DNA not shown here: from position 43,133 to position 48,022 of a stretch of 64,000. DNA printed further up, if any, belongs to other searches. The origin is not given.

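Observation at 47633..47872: A shared dockerin-like module on three secreted proteins implies an undescribed cohesin-type surface-display system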

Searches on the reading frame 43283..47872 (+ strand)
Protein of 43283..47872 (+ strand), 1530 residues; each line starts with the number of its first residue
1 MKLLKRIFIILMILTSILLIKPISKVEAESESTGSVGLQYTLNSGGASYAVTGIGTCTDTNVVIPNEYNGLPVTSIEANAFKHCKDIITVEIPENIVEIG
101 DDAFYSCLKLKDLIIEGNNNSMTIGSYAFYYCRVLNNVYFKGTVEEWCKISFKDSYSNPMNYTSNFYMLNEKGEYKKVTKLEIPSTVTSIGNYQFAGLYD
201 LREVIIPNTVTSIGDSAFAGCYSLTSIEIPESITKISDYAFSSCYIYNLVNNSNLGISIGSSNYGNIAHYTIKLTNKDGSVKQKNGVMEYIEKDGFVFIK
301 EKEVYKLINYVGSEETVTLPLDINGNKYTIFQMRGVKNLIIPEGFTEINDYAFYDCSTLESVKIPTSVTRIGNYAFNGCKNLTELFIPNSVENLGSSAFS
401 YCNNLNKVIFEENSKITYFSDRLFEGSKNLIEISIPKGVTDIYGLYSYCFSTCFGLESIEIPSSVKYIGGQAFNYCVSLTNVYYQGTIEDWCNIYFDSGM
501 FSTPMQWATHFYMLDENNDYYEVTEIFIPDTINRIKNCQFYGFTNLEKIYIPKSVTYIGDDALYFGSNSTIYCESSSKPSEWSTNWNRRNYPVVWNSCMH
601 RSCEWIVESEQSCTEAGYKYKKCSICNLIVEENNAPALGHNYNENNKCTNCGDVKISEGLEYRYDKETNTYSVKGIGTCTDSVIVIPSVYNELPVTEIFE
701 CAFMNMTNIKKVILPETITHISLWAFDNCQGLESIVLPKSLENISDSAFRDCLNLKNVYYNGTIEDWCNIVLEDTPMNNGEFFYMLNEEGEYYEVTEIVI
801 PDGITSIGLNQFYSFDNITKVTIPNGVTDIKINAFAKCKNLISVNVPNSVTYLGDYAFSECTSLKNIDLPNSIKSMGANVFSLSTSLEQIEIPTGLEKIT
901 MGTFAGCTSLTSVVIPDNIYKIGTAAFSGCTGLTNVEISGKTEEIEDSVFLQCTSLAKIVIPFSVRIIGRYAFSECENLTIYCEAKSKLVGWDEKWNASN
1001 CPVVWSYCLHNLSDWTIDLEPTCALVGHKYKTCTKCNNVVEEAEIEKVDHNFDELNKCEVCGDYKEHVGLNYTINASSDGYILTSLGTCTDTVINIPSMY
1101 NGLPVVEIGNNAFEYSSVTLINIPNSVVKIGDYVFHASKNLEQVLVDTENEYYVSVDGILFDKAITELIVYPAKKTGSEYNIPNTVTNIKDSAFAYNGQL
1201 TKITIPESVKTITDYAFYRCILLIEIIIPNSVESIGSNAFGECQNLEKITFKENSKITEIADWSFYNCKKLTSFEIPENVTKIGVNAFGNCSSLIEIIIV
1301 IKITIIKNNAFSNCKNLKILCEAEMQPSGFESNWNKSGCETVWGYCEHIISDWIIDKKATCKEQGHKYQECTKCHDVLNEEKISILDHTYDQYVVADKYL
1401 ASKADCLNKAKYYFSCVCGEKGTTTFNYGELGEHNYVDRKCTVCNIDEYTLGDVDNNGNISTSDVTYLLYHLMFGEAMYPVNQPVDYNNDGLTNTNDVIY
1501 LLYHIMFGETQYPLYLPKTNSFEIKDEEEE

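Call 8: search_protein_families(library=pfam, proteins=[window:43283-47872:+], max_evalue=0.1)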
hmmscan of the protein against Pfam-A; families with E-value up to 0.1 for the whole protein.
window:43283-47872:+ (1530 aa): 7 families
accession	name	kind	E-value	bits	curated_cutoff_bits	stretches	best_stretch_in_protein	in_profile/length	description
PF13306.12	LRR_5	-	1.6e-188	616.7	27.7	10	1187-1318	1-127/127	BspA type Leucine rich repeat region (6 copies)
PF13855.12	LRR_8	-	2.1e-26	91.9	27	1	1230-1278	11-58/61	Leucine rich repeat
PF23952.1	LRR_EndoS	-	2.5e-10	41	27.9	1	886-956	37-108/116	Endo-beta-N-acetylglucosaminidase EndoS LRR domain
PF12799.13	LRR_4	-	1.3e-05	25.7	27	0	1244-1274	1-28/44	Leucine Rich repeats (2 copies)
PF05725.18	FNIP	-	1.7e-05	25.3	21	1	708-744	4-39/44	FNIP Repeat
PF25421.1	DUF7891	-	0.017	15.7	27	0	343-371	52-80/90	Domain of unknown function (DUF7891)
PF00404.24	Dockerin_1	-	0.059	14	22.9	0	1451-1498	1-49/57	Dockerin type I domain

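Call 11: search_protein_families(library=ncbifam, proteins=[window:43283-47872:+], max_evalue=0.1)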
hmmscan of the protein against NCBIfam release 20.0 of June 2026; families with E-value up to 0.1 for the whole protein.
window:43283-47872:+ (1530 aa): 2 families
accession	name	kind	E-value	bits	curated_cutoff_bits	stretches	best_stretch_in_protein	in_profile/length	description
NF047961.1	adhesin_HupY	equivalog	1.4e-72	245.1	1250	8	812-901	182-270/978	leucine-rich repeat adhesin HupY/LrrG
NF045861.1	glide_Gli349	exception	2e-40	137.5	1750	7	163-250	2664-2750/3169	gliding machinery surface structure protein Gli349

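Call 23: find_encoding_contigs(protein=window:43283-47872:+, flank=10000, max_places=4)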
Protein window:43283-47872:+ (1530 aa): 5 contigs read that carry it; 1 place shown.
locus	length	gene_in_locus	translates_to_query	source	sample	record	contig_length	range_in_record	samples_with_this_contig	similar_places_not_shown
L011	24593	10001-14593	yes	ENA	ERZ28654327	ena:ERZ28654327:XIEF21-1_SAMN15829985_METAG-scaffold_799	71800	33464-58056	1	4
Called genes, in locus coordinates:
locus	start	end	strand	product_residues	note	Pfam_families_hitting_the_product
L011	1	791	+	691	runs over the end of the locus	-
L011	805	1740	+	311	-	PF03747:ADP_ribosyl_GH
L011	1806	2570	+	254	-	PF00376:MerR, PF13411:MerR_1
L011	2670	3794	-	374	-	PF00144:Beta-lactamase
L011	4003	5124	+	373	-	PF02615:Ldh_2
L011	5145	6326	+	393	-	PF00390:malic, PF03949:Malic_M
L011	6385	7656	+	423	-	PF09861:Lar_N, PF21113:LarA_C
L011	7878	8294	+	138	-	PF00293:NUDIX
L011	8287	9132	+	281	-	PF08543:Phos_pyr_kin, PF00294:PfkB (weak)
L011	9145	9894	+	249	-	-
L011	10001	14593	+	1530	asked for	PF12799:LRR_4 (faint), PF13306:LRR_5, PF13855:LRR_8 (faint), PF05725:FNIP (faint), PF13306:LRR_5, PF23952:LRR_EndoS (faint), PF13306:LRR_5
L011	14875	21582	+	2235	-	PF13306:LRR_5 (weak), PF13855:LRR_8 (faint), PF12799:LRR_4 (faint), PF13306:LRR_5, PF23952:LRR_EndoS (faint), PF13306:LRR_5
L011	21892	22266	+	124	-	PF01325:Fe_dep_repress, PF02742:Fe_dep_repr_C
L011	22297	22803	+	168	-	PF00293:NUDIX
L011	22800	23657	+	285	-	PF12541:DUF3737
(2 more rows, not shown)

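Call 83: list_cluster_members(proteins=[P0158, window:43283-47872:+, window:2563-4848:+, P0091])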
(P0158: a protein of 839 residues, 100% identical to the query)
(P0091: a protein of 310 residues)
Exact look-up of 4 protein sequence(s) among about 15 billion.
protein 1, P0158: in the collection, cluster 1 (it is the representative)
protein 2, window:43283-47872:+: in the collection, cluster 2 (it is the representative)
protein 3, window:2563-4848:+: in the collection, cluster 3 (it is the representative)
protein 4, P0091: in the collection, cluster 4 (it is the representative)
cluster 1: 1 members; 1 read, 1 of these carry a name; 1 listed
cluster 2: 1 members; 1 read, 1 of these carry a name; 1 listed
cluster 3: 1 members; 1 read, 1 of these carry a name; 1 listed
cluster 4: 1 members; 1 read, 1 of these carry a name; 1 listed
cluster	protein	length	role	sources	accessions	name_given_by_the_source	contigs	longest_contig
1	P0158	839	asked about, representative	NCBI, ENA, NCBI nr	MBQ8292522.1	MAG: preprotein translocase subunit SecA [Bacilli bacterium] | preprotein translocase subunit SecA [Bacilli bacterium]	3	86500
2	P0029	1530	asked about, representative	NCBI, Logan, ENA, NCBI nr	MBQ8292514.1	MAG: leucine-rich repeat protein [Bacilli bacterium] | leucine-rich repeat protein [Bacilli bacterium]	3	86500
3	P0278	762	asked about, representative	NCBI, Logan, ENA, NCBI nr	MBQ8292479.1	MAG: InlB B-repeat-containing protein [Bacilli bacterium] | InlB B-repeat-containing protein [Bacilli bacterium]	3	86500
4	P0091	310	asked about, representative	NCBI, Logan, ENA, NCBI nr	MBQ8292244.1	MAG: endonuclease [Bacilli bacterium] | endonuclease [Bacilli bacterium]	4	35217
